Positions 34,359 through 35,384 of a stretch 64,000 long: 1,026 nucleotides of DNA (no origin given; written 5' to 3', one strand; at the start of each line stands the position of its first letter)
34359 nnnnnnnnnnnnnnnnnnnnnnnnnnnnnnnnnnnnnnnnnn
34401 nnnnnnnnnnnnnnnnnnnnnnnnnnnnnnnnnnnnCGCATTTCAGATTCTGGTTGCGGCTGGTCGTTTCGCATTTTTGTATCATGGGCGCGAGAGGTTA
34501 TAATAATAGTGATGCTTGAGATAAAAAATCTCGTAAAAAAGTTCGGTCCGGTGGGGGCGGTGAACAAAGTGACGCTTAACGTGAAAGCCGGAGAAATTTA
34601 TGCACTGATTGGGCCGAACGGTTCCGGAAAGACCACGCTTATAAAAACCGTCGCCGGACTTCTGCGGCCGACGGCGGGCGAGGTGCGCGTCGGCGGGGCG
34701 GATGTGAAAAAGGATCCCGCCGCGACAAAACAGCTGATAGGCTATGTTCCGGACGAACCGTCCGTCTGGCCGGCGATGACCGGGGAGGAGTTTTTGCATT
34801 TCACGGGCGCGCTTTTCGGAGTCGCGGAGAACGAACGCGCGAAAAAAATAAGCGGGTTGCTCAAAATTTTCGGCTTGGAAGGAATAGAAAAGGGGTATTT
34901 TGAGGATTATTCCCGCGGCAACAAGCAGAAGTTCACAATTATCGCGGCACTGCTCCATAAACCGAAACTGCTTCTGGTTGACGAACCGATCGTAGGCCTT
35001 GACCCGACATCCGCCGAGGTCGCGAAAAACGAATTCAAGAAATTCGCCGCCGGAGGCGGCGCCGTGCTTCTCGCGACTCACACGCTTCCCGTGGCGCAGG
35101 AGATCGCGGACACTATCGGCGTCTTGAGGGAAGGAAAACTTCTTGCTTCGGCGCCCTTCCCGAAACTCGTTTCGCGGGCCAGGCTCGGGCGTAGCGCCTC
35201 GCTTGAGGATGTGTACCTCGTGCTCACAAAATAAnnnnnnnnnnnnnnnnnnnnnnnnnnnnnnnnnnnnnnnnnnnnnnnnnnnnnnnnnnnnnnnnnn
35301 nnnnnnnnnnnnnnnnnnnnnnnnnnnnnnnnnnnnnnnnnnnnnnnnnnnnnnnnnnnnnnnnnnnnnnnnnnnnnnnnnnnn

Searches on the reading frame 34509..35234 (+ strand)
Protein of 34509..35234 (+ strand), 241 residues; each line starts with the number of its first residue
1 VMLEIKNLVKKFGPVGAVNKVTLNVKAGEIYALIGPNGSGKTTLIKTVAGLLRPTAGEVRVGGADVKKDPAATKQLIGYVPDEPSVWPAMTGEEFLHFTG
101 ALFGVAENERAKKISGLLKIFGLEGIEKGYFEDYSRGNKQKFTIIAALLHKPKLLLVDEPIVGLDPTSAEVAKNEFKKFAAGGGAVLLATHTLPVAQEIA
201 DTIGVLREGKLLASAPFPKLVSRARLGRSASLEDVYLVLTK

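Call 32: search_protein_families(library=pfam, proteins=[window:34509-35234:+], max_evalue=0.001)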
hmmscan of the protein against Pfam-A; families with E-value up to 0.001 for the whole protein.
window:34509-35234:+ (241 aa): 4 families
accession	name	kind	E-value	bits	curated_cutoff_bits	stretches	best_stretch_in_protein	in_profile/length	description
PF00005.33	ABC_tran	-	2.8e-30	106.2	25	1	19-161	2-136/137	ABC transporter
PF13304.12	AAA_21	-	1.1e-14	55.7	27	2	131-191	235-298/304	AAA domain, putative AbiEii toxin, Type IV TA system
PF13555.12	AAA_29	-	3.1e-05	24.1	27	1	19-56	13-50/61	P-loop containing region of AAA domain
PF00448.28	SRP54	-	0.00043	20.4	22.7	1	30-77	3-49/196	SRP54-type protein, GTPase domain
